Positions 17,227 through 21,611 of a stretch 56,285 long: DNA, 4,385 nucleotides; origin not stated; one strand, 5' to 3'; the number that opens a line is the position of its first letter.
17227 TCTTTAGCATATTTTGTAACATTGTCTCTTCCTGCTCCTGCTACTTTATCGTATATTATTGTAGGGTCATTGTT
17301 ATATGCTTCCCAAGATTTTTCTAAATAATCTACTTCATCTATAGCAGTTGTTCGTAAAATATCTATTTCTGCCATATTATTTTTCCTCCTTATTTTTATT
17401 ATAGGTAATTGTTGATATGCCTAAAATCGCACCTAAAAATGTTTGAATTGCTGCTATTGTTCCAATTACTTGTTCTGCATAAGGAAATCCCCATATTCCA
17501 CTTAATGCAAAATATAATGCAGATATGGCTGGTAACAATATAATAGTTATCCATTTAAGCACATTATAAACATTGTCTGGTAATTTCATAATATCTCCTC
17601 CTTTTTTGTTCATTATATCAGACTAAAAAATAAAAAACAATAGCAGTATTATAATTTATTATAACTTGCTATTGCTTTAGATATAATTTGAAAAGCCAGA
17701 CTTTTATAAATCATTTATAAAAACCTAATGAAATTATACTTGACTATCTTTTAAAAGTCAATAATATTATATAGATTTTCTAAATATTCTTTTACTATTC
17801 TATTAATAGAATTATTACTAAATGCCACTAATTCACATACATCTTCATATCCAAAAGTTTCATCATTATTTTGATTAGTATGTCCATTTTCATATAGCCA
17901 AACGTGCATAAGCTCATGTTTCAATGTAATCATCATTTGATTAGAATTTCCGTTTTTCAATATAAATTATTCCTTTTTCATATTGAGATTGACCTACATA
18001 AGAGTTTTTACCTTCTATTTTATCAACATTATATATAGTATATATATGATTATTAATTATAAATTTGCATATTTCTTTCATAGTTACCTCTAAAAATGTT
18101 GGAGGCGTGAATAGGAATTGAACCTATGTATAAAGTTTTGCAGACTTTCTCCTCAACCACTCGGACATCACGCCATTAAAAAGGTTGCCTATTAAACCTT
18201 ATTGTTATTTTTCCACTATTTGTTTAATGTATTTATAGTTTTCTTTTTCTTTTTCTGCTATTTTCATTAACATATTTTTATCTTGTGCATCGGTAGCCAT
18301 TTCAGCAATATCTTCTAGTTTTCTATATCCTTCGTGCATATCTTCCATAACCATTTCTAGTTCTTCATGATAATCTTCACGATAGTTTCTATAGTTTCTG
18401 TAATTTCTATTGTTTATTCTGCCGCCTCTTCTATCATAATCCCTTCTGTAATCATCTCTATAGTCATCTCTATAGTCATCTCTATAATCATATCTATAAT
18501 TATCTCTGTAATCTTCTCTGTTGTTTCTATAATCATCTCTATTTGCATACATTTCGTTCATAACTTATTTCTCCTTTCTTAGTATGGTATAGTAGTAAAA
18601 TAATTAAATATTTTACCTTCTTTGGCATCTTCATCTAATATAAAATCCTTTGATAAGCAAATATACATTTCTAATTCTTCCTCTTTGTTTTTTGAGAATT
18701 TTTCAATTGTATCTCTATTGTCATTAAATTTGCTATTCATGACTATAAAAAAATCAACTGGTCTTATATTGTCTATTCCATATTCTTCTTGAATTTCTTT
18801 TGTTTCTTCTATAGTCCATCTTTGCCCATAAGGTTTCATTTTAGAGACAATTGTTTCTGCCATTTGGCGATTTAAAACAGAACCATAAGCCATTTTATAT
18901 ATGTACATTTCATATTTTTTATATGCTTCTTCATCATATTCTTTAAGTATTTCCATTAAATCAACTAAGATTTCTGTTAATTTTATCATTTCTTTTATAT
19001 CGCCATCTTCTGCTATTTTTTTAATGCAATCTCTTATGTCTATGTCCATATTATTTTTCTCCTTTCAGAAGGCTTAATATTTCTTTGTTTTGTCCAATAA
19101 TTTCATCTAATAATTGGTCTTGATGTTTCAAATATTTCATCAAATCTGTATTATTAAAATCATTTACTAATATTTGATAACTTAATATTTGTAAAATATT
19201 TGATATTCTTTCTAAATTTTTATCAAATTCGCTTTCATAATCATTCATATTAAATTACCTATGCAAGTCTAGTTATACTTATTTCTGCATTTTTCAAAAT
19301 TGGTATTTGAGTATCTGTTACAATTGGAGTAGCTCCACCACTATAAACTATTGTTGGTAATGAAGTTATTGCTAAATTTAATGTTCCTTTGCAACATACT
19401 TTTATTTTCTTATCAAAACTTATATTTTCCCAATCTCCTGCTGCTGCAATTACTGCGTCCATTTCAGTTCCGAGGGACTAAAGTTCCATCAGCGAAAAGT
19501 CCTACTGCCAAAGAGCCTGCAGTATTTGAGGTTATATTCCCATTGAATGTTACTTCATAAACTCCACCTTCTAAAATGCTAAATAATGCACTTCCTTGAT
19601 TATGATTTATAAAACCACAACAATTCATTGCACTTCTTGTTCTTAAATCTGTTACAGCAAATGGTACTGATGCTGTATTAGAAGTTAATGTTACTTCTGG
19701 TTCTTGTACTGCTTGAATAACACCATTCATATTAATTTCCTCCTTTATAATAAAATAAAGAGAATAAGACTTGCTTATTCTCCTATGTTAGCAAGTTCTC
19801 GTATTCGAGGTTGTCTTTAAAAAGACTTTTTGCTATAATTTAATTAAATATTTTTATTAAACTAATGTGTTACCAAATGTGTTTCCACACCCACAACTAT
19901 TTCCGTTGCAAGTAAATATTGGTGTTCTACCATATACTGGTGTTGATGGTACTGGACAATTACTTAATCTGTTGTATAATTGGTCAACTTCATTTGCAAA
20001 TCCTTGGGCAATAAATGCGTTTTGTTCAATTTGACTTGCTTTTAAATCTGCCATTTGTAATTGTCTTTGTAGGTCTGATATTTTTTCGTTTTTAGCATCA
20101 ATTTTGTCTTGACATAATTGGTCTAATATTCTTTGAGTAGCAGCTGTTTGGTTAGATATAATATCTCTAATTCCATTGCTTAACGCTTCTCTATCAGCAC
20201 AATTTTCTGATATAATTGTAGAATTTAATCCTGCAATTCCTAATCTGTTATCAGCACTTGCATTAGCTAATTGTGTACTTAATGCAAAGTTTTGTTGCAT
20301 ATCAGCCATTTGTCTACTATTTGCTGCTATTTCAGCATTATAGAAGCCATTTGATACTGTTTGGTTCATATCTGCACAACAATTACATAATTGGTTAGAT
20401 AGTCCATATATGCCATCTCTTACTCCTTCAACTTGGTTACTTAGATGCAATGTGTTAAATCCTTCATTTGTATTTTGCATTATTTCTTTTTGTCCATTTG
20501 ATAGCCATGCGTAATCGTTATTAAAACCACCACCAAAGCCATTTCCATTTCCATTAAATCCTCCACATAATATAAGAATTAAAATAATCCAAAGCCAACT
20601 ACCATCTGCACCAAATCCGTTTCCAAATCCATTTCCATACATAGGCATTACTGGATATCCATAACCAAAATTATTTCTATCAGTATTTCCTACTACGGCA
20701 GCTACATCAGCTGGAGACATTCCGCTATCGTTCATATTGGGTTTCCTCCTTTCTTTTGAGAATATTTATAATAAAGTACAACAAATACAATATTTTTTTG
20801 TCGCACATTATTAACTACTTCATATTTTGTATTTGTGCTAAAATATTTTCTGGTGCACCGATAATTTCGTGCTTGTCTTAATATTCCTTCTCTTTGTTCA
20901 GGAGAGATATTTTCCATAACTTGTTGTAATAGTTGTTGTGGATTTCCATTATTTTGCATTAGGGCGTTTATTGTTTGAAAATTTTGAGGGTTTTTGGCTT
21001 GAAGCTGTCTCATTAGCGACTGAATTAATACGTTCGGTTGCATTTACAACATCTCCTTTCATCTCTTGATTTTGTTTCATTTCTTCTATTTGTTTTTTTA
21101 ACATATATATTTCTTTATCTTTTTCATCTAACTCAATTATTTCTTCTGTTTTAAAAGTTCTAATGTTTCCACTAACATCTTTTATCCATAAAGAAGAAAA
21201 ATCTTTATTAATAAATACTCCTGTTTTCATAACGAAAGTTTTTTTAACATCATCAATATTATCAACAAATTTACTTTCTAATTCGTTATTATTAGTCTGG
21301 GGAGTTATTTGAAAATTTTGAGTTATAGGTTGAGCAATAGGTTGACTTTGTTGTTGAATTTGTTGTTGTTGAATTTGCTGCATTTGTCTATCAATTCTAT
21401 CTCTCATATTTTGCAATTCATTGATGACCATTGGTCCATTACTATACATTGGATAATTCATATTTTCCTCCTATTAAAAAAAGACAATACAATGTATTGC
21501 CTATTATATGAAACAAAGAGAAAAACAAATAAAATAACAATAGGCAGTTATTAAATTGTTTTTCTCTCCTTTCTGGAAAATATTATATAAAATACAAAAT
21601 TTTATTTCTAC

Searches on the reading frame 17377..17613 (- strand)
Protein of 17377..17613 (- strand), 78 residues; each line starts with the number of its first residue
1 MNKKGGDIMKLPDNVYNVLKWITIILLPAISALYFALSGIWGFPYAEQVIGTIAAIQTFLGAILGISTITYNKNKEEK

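Call 80: search_protein_families(library=pfam, proteins=[window:17377-17613:-], max_evalue=0.01)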
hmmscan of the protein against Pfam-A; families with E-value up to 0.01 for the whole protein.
window:17377-17613:- (78 aa): 1 family
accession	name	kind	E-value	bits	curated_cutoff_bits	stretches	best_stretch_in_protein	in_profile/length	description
PF16938.10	Phage_holin_Dp1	-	8.9e-26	90.5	25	1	13-72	3-62/63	Putative phage holin Dp-1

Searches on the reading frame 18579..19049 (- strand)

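Call 33: search_protein_families(library=phrogs, proteins=[window:18579-19049:-], max_evalue=0.001)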
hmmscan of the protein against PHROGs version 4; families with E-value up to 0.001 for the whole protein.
window:18579-19049:- (156 aa): 0 families

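Call 80: search_protein_families(library=pfam, proteins=[window:18579-19049:-], max_evalue=0.01)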
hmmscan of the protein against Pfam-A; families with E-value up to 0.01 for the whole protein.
window:18579-19049:- (156 aa): 1 family
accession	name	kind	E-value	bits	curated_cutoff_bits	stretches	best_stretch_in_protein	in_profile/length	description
PF25223.1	DUF7841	-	2.6e-13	50.7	25.2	1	47-151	3-113/114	Domain of unknown function (DUF7841)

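Call 92: search_protein_families(library=ncbifam, proteins=[window:18579-19049:-], max_evalue=0.1)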
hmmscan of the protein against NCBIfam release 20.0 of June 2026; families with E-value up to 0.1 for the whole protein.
window:18579-19049:- (156 aa): 0 families

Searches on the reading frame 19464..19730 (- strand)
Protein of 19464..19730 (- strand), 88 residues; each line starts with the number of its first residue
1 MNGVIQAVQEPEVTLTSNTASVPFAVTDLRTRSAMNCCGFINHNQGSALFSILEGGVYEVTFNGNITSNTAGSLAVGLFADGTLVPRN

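Call 80: search_protein_families(library=pfam, proteins=[window:19464-19730:-], max_evalue=0.01)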
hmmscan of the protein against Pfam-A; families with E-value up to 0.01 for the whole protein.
window:19464-19730:- (88 aa): 1 family
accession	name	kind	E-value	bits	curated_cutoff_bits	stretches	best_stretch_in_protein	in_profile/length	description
PF18573.7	BclA_C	-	0.0055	17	38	1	33-86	24-74/128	BclA C-terminal domain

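Call 92: search_protein_families(library=ncbifam, proteins=[window:19464-19730:-], max_evalue=0.1)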
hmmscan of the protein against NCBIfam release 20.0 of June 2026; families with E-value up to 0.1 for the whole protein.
window:19464-19730:- (88 aa): 1 family
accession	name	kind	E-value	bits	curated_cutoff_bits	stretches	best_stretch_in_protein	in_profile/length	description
NF033147.1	GXX_rpt_CTERM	domain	0.029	14.3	50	1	41-88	35-81/132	Gly-Xaa-Xaa repeat protein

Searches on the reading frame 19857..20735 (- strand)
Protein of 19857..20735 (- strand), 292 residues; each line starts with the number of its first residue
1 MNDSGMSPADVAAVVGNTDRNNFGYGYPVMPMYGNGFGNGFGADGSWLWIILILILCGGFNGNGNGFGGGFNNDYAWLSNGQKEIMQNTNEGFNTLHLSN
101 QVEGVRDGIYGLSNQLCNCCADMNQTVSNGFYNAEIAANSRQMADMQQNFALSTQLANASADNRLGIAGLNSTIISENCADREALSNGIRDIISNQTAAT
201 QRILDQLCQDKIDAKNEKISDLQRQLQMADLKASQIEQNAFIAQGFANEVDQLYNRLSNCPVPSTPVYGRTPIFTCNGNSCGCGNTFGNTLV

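Call 33: search_protein_families(library=phrogs, proteins=[window:19857-20735:-], max_evalue=0.001)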
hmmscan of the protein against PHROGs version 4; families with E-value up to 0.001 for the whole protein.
window:19857-20735:- (292 aa): 1 family
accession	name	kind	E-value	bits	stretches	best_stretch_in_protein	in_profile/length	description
phrog_16490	-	unknown function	4.4e-32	112.9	1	27-286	12-284/286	-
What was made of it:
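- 19857..21461 (-): Presumed target operon: a 170-aa Q/N-rich protein (20949-21461), a 103-aa protein (20732-21043) and a 292-aa membrane, coiled-coil, Cys-rich protein (19857-20735). It ends at the terminator 19758-19784. The 292-aa protein belongs to phrog_16490, of unknown function (call 33).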

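Call 80: search_protein_families(library=pfam, proteins=[window:19857-20735:-], max_evalue=0.01)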
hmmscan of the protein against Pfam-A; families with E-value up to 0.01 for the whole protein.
window:19857-20735:- (292 aa): 0 families

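Call 86: search_protein_families(library=padloc, proteins=[window:19857-20735:-], max_evalue=0.1)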
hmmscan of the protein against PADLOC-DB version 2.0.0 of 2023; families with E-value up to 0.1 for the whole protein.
window:19857-20735:- (292 aa): 1 family
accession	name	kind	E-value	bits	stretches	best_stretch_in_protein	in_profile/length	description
PDLC00640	ZorA2|ZorA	-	0.0083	12.8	1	81-235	397-549/590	MotA/ExbB/TolQ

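Call 92: search_protein_families(library=ncbifam, proteins=[window:19857-20735:-], max_evalue=0.1)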
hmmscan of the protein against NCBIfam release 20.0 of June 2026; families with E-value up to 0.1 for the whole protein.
window:19857-20735:- (292 aa): 2 families
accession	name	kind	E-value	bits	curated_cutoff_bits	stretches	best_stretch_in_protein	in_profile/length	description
TIGR02822.1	adh_fam_2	subfamily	0.044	12.8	283.5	1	162-240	247-326/329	zinc-binding alcohol dehydrogenase family protein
NF003514.0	PRK05182.1-4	equivalog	0.088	11.4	434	0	152-232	236-316/338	DNA-directed RNA polymerase subunit alpha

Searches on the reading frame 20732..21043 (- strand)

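Call 3: search_protein_families(library=pfam, proteins=[window:20732-21043:-], max_evalue=1)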
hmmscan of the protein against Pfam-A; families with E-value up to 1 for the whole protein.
window:20732-21043:- (103 aa): 2 families
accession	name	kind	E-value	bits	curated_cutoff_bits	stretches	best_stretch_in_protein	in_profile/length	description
PF09601.15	DUF2459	-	0.043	14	27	1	10-79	77-148/171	Protein of unknown function (DUF2459)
PF09280.16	XPC-binding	-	0.12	12.4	26.4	0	6-27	23-44/57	XPC-binding domain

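Call 4: search_protein_families(library=phrogs, proteins=[window:20732-21043:-], max_evalue=0.1)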
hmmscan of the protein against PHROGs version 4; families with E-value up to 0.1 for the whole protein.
window:20732-21043:- (103 aa): 0 families

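Call 86: search_protein_families(library=padloc, proteins=[window:20732-21043:-], max_evalue=0.1)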
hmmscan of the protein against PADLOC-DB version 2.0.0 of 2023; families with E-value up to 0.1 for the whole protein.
window:20732-21043:- (103 aa): 0 families

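Call 92: search_protein_families(library=ncbifam, proteins=[window:20732-21043:-], max_evalue=0.1)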
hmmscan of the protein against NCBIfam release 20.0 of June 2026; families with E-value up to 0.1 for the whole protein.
window:20732-21043:- (103 aa): 2 families
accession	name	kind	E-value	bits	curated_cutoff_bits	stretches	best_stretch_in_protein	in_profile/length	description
NF047579.1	LIC_13029_fam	subfamily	0.012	15.1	250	1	22-79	105-163/282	LIC_13029 family protein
TIGR03499.1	FlhF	equivalog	0.08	12.9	174.15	1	6-72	123-185/286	flagellar biosynthesis GTPase FlhF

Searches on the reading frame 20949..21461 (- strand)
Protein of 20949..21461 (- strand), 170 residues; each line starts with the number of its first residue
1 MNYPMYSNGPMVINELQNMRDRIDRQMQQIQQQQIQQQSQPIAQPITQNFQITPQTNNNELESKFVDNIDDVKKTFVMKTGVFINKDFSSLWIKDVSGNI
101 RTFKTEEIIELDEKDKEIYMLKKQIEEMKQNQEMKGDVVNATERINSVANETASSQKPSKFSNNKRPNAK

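Call 3: search_protein_families(library=pfam, proteins=[window:20949-21461:-], max_evalue=1)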
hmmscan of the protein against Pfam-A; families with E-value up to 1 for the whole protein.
window:20949-21461:- (170 aa): 9 families
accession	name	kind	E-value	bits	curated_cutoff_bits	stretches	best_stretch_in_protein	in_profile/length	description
PF18527.6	STT3_PglB_C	-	0.025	15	26.5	1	67-105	6-44/80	STT3/PglB C-terminal beta-barrel domain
PF23831.1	DUF7201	-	0.035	14.2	27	1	94-148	37-89/142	Coiled-coil region of unknown function (DUF7201)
PF15456.11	Uds1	-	0.081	13.6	28.8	1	101-162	13-74/123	Up-regulated During Septation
PF20878.2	REST_helical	-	0.13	13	27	1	111-134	28-51/65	Helical region in REST corepressor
PF08907.16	DUF1853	-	0.14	12.1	25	1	18-54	136-172/285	Domain of unknown function (DUF1853)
PF12607.13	DUF3772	-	0.27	11.4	25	1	14-45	9-40/63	Protein of unknown function (DUF3772)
PF13012.11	MitMem_reg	-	0.34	11.2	26.6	1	13-74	34-94/113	Maintenance of mitochondrial structure and function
PF23735.1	KIF9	-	0.47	11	31.9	1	13-63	38-86/140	Kinesin-like protein KIF9 domain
PF11068.13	YlqD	-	0.56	11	27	0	12-60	21-69/131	YlqD protein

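Call 4: search_protein_families(library=phrogs, proteins=[window:20949-21461:-], max_evalue=0.1)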
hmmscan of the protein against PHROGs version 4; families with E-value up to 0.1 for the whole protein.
window:20949-21461:- (170 aa): 4 families
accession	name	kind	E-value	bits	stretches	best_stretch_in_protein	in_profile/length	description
phrog_28763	-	unknown function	0.0036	18.4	1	86-138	71-122/132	-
phrog_17908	-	unknown function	0.019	15.4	1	61-139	139-215/340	-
phrog_6637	-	unknown function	0.025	15.5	1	110-155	27-72/160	-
phrog_4413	-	tail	0.037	15.2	1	81-156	56-128/153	minor tail protein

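Call 86: search_protein_families(library=padloc, proteins=[window:20949-21461:-], max_evalue=0.1)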
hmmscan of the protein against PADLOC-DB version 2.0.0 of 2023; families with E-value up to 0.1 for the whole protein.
window:20949-21461:- (170 aa): 0 families

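Call 92: search_protein_families(library=ncbifam, proteins=[window:20949-21461:-], max_evalue=0.1)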
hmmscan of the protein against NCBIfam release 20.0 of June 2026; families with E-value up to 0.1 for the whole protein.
window:20949-21461:- (170 aa): 1 family
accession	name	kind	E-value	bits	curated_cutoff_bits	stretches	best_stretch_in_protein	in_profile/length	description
NF003344.0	PRK04358.1-5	equivalog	0.0034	16.7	241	1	74-134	2-58/194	hypothetical protein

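Call 98: find_homologous_proteins(query=window:20949-21461:-, max_evalue=0.001)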
Query window:20949-21461:- (170 aa): 1194 proteins with E <= 0.001 among 1228 candidates; the best 120 are listed.
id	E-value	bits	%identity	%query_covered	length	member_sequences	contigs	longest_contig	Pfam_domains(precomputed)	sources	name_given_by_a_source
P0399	1.7e-101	354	100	100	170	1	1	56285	-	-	-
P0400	3.9e-66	240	69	100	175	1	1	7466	-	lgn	-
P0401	4.6e-65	236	73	100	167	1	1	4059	-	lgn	-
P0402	5.7e-65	236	69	99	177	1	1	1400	-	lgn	-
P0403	2.0e-64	234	73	100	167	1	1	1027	-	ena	-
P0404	1.8e-63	231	67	100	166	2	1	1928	-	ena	-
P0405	3.4e-63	230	68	100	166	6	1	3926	-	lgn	-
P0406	6.7e-63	229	71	100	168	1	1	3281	-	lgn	-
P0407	9.0e-63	229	65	100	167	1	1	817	-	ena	-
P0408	2.3e-62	228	66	100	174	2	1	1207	-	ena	-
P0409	2.0e-61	224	65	100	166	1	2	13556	-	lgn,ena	-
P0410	2.3e-58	215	64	98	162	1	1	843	-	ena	-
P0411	9.7e-58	213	65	100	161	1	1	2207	-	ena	-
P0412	1.4e-57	212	60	100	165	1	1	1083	-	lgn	-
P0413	2.1e-57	211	63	100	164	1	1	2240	-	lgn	-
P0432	3.1e-55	204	62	100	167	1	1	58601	-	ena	-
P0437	4.7e-55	204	61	100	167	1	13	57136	-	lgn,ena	-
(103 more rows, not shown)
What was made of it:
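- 19857..21461 (-): The 170-aa family has at least 1194 unnamed members (call 98).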

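Call 99: find_encoding_contigs(protein=P0437, flank=3500, max_places=3)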
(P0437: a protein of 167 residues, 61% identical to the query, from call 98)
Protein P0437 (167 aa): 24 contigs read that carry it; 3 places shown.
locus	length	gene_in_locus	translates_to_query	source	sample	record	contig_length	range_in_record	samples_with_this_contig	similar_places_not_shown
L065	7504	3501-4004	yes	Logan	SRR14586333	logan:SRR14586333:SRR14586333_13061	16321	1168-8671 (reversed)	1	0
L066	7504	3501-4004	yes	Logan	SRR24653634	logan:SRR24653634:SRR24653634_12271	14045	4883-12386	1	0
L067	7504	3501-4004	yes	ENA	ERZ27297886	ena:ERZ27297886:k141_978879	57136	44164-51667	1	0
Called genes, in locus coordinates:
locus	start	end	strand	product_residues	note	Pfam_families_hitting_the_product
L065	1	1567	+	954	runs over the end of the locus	PF13884:Peptidase_S74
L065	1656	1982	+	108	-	PF10779:XhlA (weak)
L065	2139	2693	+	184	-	-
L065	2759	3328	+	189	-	PF04647:AgrB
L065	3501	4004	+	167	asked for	-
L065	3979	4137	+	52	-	-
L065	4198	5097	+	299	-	-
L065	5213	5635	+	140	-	-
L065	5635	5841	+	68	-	-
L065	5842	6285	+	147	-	PF25223:DUF7841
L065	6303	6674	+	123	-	-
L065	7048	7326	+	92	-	-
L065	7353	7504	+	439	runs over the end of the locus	?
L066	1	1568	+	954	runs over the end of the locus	PF13884:Peptidase_S74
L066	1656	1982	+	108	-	PF10779:XhlA (weak)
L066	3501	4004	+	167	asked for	-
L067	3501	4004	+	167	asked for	-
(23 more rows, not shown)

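Call 100: find_encoding_contigs(protein=P0432, flank=3500, max_places=2)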
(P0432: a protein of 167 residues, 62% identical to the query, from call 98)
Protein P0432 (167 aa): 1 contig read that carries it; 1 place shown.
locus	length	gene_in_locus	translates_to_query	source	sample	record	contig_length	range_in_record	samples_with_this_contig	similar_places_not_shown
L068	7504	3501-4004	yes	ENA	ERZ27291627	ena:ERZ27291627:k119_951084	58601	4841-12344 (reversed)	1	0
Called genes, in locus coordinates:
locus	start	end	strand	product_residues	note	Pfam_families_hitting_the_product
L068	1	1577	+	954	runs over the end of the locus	PF13884:Peptidase_S74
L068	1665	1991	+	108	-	PF10779:XhlA (weak)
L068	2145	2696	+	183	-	-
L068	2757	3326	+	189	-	PF04647:AgrB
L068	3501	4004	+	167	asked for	-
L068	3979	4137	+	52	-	-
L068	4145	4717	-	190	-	PF07463:NUMOD4, PF13392:HNH_3 (weak)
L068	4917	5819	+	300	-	-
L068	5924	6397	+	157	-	-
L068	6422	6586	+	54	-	-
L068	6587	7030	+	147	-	PF25223:DUF7841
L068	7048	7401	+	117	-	-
